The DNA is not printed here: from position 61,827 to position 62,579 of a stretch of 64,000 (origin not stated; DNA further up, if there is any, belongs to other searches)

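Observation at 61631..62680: AT-rich ~1-kb islet between aspS and pyrF carrying an orphan 150-aa gene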

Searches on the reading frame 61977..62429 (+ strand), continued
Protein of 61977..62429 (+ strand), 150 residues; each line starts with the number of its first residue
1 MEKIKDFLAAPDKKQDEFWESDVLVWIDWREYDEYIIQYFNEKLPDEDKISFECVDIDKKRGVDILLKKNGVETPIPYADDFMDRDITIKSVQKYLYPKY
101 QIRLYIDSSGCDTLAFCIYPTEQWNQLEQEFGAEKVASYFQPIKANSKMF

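Call 66: search_protein_families(library=pfam, proteins=[P0310, P0304, P0237, P0206, P0285, P0291, P0308, P0159, P0011, P0098], max_evalue=1)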
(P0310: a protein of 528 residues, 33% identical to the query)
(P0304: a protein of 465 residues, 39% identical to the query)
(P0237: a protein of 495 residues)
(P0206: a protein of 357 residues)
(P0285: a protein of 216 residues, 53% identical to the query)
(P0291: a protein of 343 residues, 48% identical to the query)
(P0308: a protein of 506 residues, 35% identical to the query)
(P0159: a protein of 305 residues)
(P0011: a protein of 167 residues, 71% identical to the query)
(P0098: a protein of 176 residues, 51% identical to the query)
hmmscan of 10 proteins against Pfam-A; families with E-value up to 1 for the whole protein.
P0310 (528 aa): 1 family
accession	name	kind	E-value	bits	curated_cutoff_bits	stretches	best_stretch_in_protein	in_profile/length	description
PF08238.18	Sel1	-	6.2e-15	55.5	30.7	2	472-507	1-36/36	Sel1 repeat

P0304 (465 aa): 8 families
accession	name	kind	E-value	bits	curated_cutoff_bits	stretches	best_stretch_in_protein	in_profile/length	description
PF07719.23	TPR_2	-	1.5e-05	25.2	27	1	220-245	3-28/34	Tetratricopeptide repeat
PF13428.12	TPR_14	-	0.0012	19.8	23.5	0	222-253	5-36/44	Tetratricopeptide repeat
PF00515.34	TPR_1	-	0.0012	19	27.8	1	220-244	3-27/34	Tetratricopeptide repeat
PF13424.12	TPR_12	-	0.003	18.1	30.1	1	186-245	14-72/77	Tetratricopeptide repeat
PF13181.12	TPR_8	-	0.0036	17.8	25.7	0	224-244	7-27/34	Tetratricopeptide repeat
PF13432.12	TPR_16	-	0.0068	17.3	32.7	1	224-293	3-63/65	Tetratricopeptide repeat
PF13174.12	TPR_6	-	0.03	15.4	26.3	0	220-248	2-30/33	Tetratricopeptide repeat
PF09976.15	TPR_21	-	0.25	11.5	25.5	1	224-256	152-184/193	Tetratricopeptide repeat-like domain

P0237 (495 aa): 2 families
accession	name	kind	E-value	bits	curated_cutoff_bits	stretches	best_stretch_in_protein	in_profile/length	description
PF08238.18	Sel1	-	5.4e-23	81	30.7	3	446-480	2-36/36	Sel1 repeat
PF00778.23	DIX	-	0.039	14.3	22.2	0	210-244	2-35/77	DIX domain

P0206 (357 aa): 1 family
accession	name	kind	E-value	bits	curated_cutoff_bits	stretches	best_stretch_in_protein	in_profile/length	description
PF05656.20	DUF805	-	9.3e-17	61.9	25.7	1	224-326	1-104/111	Protein of unknown function (DUF805)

P0285 (216 aa): 4 families
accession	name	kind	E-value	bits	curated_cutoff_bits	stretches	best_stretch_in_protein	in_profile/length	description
PF08719.17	NADAR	-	5.8e-19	69.4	35.1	1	138-203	98-162/163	NADAR domain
PF22036.2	MoaF_like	-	0.043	14.1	27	1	25-46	48-69/94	MoaF-like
PF13794.12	MiaE_2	-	0.14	12.3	25.2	0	174-203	143-172/185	tRNA-(MS[2]IO[6]A)-hydroxylase (MiaE)-like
PF21832.1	DUF6892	-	0.19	12.4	24.6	0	27-70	39-85/136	Family of unknown function (DUF6892)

P0291 (343 aa): 0 families

P0308 (506 aa): 1 family
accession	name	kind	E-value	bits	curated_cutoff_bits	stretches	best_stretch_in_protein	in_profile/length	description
PF08238.18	Sel1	-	7.8e-18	64.7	30.7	2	452-485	3-36/36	Sel1 repeat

P0159 (305 aa): 0 families

P0011 (167 aa): 1 family
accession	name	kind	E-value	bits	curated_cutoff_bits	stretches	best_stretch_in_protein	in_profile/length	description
PF21716.3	dnstrm_HI1420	-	0.16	12.3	27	1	29-73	10-56/90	Probable addiction module antidote protein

P0098 (176 aa): 2 families
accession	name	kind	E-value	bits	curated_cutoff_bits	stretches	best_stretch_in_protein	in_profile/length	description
PF20335.4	DUF6630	-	0.16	12.7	27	1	19-56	51-87/158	Domain of unknown function (DUF6630)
PF12140.13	SLED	-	0.19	12.6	25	1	124-173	16-65/112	SLED domain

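Call 67: fold_search(model_id=the predicted structure, library=viral)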
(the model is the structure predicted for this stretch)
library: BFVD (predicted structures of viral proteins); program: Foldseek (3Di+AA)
matches with E <= 10: 717; with E <= 0.001: 0
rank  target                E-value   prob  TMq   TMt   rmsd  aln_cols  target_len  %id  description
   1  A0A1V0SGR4            3.4e-02  0.47  0.25  0.07  14.8       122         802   15  Uncharacterized protein [Hokovirus HKV1]
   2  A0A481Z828            5.8e-02  0.33  0.19  0.20  12.8        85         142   16  Uncharacterized protein [Pithovirus LCPAC302]
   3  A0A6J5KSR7            9.9e-02  0.21  0.19  0.18   9.8       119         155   13  Uncharacterized protein [uncultured Caudovirales phage]
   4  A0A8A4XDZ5            1.9e-01  0.15  0.19  0.16  14.6       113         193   12  Uncharacterized protein [Cygnus columbianus parvoviridae sp.]
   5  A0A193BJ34            1.9e-01  0.12  0.17  0.16  15.5       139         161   12  Heat shock protein 70-like protein (Fragment) [Grapevine leafroll-associated virus 1]
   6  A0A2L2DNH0            2.1e-01  0.44  0.35  0.21  15.5       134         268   19  Uncharacterized protein [Acanthamoeba polyphaga mimivirus]
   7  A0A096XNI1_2          2.7e-01  0.09  0.18  0.03  12.5       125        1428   10  ORF1ab polyprotein (Fragment) [Lucheng Rn rat coronavirus]
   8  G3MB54                2.7e-01  0.08  0.17  0.18  15.0       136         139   10  Gp674 [Bacillus phage G]
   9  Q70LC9                3.1e-01  0.11  0.21  0.15  14.2       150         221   13  Uncharacterized protein ORF221 [Acidianus filamentous virus 1 (isolate United States/Yellowstone)]
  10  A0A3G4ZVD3            3.2e-01  0.25  0.21  0.10   6.3        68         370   16  Uncharacterized protein [Dasosvirus sp.]
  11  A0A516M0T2            3.9e-01  0.51  0.25  0.45   4.9        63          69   24  (no name in the UniProt tables at hand)
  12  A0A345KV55            3.9e-01  0.08  0.16  0.19  10.8       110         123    7  Uncharacterized protein [Mycobacterium phage Aminay]
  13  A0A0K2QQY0            3.9e-01  0.04  0.13  0.08  14.6       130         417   12  Uncharacterized protein [Ralstonia phage RSF1]
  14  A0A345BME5            4.4e-01  0.12  0.21  0.18  13.8        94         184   19  (no name in the UniProt tables at hand)
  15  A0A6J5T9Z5            4.4e-01  0.09  0.18  0.18  15.2       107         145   17  Uncharacterized protein [uncultured Caudovirales phage]
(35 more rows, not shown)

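Call 69: find_related_loci(query=A1, collection=metagenome_contigs, flank=10000)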
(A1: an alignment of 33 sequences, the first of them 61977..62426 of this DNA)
Query A1 (150 aa) in metagenome_contigs; peptide patterns used: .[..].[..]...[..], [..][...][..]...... (x = any residue, [..] = any of these).
600 stretches matched a pattern (row limit reached: there are more); 180 encode a relative of the query (tblastn E <= 1e-3); the best 80 are kept; 80 distinct loci.
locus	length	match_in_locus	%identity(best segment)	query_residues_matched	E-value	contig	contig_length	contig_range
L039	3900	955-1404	100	1-150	2e-99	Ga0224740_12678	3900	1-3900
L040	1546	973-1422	80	1-150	2e-87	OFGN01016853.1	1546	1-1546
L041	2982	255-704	67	1-150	1e-71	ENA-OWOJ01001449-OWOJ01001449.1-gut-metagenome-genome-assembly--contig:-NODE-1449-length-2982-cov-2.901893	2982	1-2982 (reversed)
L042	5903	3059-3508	67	1-150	3e-71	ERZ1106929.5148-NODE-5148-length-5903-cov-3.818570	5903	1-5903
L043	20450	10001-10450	67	1-150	3e-71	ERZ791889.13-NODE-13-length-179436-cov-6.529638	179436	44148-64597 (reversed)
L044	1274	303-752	67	1-150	1e-75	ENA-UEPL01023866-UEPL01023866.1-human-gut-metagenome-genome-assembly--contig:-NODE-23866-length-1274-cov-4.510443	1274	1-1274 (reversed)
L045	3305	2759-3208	67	1-150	2e-71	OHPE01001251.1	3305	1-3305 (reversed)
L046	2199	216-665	67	1-150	7e-73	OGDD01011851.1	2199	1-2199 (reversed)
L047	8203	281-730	67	1-150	3e-71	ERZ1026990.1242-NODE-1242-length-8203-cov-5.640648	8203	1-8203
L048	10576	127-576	67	1-150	3e-71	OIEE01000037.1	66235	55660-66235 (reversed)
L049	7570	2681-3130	67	1-150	3e-71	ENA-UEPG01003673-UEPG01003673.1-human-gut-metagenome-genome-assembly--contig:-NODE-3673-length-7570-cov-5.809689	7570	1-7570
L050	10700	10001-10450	67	1-150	3e-70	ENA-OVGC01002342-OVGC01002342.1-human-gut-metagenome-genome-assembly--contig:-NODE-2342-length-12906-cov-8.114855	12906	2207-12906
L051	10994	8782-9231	66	1-150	3e-70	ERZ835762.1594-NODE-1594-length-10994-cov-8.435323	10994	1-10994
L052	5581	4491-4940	67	1-150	2e-70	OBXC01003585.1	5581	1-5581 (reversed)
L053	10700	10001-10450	67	1-150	3e-70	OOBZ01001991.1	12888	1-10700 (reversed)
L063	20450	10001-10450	65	1-150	6e-69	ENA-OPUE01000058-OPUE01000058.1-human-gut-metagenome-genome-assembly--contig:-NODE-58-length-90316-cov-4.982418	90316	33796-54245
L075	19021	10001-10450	65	1-150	3e-66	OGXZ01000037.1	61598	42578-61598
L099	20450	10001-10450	63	1-150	2e-63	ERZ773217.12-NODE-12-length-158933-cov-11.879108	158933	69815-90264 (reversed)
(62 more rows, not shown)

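Call 74: search_protein_families(library=pfam, proteins=[L075:2153-7747:+, L075:7762-8343:+, L075:8340-9230:+, L075:9329-9748:+, L075:10842-11723:+, L075:11858-12391:+, L075:12403-13050:+, L075:14588-15703:+, L043:9411-10073:+, L043:10464-10922:+], max_evalue=0.01)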
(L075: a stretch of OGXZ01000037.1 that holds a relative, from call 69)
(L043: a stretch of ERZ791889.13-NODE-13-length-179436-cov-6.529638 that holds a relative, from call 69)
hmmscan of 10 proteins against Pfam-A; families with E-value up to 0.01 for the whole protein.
L075:2153-7747:+ (1864 aa): 7 families
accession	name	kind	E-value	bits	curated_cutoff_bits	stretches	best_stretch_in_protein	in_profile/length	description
PF05076.18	SUFU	-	1.6e-46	158.7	25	1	1255-1425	2-172/172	Suppressor of fused protein (SUFU)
PF15583.11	Imm68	-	8.8e-41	140.2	29.6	1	2-158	1-152/152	Immunity protein 68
PF09951.15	Imm33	-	1.3e-35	121.5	25.4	1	188-273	1-86/87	Immunity protein Imm33 domain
PF14062.11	DUF4253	-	2e-32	112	27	1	1757-1864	2-109/109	Domain of unknown function (DUF4253)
PF25191.1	DUF7832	-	1.2e-30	106.5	27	1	1445-1558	2-106/115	Domain of unknown function (DUF7832)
PF14080.11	DUF4261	-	1.4e-21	76.7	27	1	1121-1196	1-76/77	Domain of unknown function (DUF4261)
PF18980.5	DUF5716_C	-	0.0017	17.8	34.7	0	1033-1095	82-141/296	Family of unknown function (DUF5716) C-terminal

L075:7762-8343:+ (193 aa): 1 family
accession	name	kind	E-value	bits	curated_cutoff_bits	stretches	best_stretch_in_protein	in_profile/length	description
PF14096.11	DUF4274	-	4.2e-26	91.1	27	1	39-117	1-76/76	Domain of unknown function (DUF4274)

L075:8340-9230:+ (296 aa): 2 families
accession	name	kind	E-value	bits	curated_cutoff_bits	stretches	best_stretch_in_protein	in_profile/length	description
PF03691.19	UPF0167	-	4.4e-63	212.6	25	1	125-295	1-174/174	Uncharacterised protein family (UPF0167)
PF24458.1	DUF7573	-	0.0075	16.6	30.2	0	140-177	5-36/39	Domain of unknown function (DUF7573)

L075:9329-9748:+ (139 aa): 1 family
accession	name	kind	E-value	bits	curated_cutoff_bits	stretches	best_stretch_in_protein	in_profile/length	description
PF12680.13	SnoaL_2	-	1.1e-07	32.8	27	1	9-108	2-100/102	SnoaL-like domain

L075:10842-11723:+ (293 aa): 0 families

L075:11858-12391:+ (177 aa): 6 families
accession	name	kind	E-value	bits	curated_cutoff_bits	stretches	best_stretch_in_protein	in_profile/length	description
PF08281.18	Sigma70_r4_2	-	5.1e-13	48.9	25.7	1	117-167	4-54/54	Sigma-70, region 4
PF04542.20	Sigma70_r2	-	5.3e-11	42.6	24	1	26-94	2-70/71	Sigma-70 region 2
PF04545.22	Sigma70_r4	-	1.2e-09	37.9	24.1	1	123-169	4-50/50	Sigma-70, region 4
PF07638.17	Sigma70_ECF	-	0.00022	21.6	21.1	1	114-167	127-179/185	ECF sigma factor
PF13384.12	HTH_23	-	0.0067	16.7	24.6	0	128-153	6-31/50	Homeodomain-like domain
PF13936.12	HTH_38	-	0.007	16.5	27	0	129-150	10-31/44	Helix-turn-helix domain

L075:12403-13050:+ (215 aa): 2 families
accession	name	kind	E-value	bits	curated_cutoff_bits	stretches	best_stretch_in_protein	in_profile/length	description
PF14285.11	DUF4367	-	4.9e-16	59.6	22.1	1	106-212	2-110/110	Domain of unknown function (DUF4367)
PF04535.17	CASP_dom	-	0.0043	17.3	26.2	1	59-151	16-111/151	Casparian strip membrane protein domain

L075:14588-15703:+ (371 aa): 1 family
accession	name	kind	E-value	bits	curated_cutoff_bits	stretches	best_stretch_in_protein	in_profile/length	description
PF12773.13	DZR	-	0.0063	17.1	27.3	0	7-26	15-33/45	Double zinc ribbon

L043:9411-10073:+ (220 aa): 1 family
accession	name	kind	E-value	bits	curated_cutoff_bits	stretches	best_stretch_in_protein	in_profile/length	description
PF14137.11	DUF4304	-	7.5e-14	52.2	23.2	1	23-139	1-114/115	Domain of unknown function (DUF4304)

L043:10464-10922:+ (152 aa): 0 families

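Call 77: search_protein_families(library=pfam, alignment_id=A4, max_evalue=0.00001)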
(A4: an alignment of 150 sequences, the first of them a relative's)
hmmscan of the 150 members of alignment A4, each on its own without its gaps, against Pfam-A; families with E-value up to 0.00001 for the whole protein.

A. member 1, L078:1399-2322:+ (307 aa): 1 family
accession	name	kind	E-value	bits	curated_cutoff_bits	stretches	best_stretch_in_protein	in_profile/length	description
PF03691.19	UPF0167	-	1.4e-63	214.2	25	1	136-306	1-174/174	Uncharacterised protein family (UPF0167)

B. families by the number of members that match (of 150 scanned): 130 families (the first 25 are shown)
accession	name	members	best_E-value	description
PF05076.18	SUFU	5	4.2e-49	Suppressor of fused protein (SUFU)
PF14062.11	DUF4253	5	1.5e-32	Domain of unknown function (DUF4253)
PF25191.1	DUF7832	4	2.5e-34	Domain of unknown function (DUF7832)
PF14080.11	DUF4261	4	4.5e-27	Domain of unknown function (DUF4261)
PF09346.15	SMI1_KNR4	4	2.4e-21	SMI1 / KNR4 family (SUKH-1)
PF14568.11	SUKH_6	3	1.4e-25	SMI1-KNR4 cell-wall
PF00152.25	tRNA-synt_2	2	3.4e-127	tRNA synthetases class II (D, K and N)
PF14025.11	DUF4241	2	9.3e-64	Protein of unknown function (DUF4241)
PF00005.33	ABC_tran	2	3.5e-54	ABC transporter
PF07690.21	MFS_1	2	3.8e-54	Major Facilitator Superfamily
PF15583.11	Imm68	2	8.1e-42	Immunity protein 68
PF09951.15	Imm33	2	1.2e-34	Immunity protein Imm33 domain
PF12680.13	SnoaL_2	2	3.6e-08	SnoaL-like domain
PF13304.12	AAA_21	2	4.9e-08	AAA domain, putative AbiEii toxin, Type IV TA system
PF14567.11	SUKH_5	2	6.4e-08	SMI1-KNR4 cell-wall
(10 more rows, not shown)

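Call 91: search_protein_families(library=pfam, proteins=[L063:5517-6722:+, L063:7015-8127:+, L063:8181-8570:+, L063:8607-9356:+, L063:10528-10887:+, L063:11288-12067:+, L099:9526-9933:+, L099:8851-9321:+, L099:11209-12531:+, L043:13734-14612:+], max_evalue=0.01)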
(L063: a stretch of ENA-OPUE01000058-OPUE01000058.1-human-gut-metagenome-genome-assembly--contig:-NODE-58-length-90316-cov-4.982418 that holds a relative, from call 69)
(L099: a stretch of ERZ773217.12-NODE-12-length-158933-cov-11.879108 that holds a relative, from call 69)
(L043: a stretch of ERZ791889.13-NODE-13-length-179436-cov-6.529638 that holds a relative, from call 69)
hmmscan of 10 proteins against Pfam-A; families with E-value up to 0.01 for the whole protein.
L063:5517-6722:+ (401 aa): 2 families
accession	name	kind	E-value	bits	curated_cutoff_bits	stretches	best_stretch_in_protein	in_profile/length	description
PF14062.11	DUF4253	-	9e-30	103.4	27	1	296-401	2-109/109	Domain of unknown function (DUF4253)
PF25191.1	DUF7832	-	7.7e-23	81.3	27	1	5-101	21-113/115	Domain of unknown function (DUF7832)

L063:7015-8127:+ (370 aa): 0 families

L063:8181-8570:+ (129 aa): 0 families

L063:8607-9356:+ (249 aa): 1 family
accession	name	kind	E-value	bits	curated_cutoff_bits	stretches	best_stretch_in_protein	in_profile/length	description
PF09346.15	SMI1_KNR4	-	7.6e-07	30.2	25.4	1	140-240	2-125/125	SMI1 / KNR4 family (SUKH-1)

L063:10528-10887:+ (119 aa): 0 families

L063:11288-12067:+ (259 aa): 1 family
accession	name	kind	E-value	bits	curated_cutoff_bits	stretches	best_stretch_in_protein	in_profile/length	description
PF19364.4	DUF5940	-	0.0095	16.1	27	0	163-205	42-83/166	Family of unknown function (DUF5940)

L099:9526-9933:+ (135 aa): 0 families

L099:8851-9321:+ (156 aa): 0 families

L099:11209-12531:+ (440 aa): 4 families
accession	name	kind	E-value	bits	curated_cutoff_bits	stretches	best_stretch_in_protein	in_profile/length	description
PF13180.12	PDZ_2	-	2.8e-12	47.2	27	1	359-430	12-77/80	PDZ domain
PF17820.7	PDZ_6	-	1.4e-09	38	27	1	369-404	2-37/54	PDZ domain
PF13365.12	Trypsin_2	-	2.9e-09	38.2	27.6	1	167-308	3-143/144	Trypsin-like peptidase domain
PF00595.29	PDZ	-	1.1e-08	35.8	23.2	1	343-418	8-78/81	PDZ domain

L043:13734-14612:+ (292 aa): 1 family
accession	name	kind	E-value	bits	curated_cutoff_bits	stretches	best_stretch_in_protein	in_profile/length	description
PF14080.11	DUF4261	-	1.4e-26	92.8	27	1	202-283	1-77/77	Domain of unknown function (DUF4261)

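Call 94: list_cluster_members(proteins=[window:61977-62426:+, P0001, window:59828-61627:+, P0008, P0024])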
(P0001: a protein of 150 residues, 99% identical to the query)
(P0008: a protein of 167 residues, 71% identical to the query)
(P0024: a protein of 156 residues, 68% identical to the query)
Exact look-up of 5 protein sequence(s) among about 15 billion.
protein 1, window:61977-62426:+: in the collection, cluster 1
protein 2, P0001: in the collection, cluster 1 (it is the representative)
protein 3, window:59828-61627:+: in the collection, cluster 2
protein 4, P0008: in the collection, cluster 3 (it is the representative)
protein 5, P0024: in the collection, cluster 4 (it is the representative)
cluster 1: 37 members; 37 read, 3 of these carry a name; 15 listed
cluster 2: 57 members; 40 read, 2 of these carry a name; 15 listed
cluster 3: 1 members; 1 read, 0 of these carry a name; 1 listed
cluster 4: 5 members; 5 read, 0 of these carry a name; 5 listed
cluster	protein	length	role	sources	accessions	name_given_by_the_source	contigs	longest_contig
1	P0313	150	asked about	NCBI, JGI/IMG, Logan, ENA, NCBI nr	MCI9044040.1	MAG: glutathione reductase [Peptococcaceae bacterium] | hypothetical protein | glutathione reductase [Peptococcaceae bacterium]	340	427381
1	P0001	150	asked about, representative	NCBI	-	-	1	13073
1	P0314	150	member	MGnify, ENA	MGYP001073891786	FL=1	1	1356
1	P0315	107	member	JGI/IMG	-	hypothetical protein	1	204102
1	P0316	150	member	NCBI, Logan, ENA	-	-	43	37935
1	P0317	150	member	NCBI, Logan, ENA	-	-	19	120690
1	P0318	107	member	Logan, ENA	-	-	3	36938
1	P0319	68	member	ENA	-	-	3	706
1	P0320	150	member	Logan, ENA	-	-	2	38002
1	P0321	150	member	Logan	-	-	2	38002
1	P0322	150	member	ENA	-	-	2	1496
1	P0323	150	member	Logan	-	-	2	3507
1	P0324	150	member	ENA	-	-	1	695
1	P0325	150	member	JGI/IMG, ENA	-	-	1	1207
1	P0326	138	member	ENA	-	-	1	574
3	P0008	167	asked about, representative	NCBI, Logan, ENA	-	-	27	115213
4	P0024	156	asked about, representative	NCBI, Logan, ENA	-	-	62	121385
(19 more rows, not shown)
